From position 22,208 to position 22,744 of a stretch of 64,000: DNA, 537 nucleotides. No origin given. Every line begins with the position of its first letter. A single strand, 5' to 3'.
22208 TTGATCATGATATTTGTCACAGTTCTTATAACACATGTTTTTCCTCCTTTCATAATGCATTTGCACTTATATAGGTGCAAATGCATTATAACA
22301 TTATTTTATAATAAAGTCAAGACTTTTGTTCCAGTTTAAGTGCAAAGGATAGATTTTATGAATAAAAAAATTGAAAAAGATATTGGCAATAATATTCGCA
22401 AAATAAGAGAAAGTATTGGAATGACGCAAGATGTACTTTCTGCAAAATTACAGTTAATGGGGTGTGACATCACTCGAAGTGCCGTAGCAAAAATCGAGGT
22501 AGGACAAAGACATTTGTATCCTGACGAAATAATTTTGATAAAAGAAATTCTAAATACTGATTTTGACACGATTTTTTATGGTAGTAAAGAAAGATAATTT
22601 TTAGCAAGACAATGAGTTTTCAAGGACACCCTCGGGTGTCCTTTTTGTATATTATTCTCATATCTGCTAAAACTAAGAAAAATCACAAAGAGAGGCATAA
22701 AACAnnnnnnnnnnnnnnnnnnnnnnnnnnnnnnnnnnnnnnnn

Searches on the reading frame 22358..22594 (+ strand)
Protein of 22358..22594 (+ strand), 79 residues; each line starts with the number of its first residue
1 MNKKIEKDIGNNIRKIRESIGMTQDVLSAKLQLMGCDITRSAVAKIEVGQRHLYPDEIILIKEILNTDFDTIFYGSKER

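Call 53: search_protein_families(library=pfam, proteins=[window:22358-22594:+], max_evalue=0.01)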
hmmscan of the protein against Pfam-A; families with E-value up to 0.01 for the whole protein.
window:22358-22594:+ (79 aa): 1 family
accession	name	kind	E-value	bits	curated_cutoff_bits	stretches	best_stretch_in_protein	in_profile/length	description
PF01381.28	HTH_3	-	8.1e-08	32.6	23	1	13-71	1-54/55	Helix-turn-helix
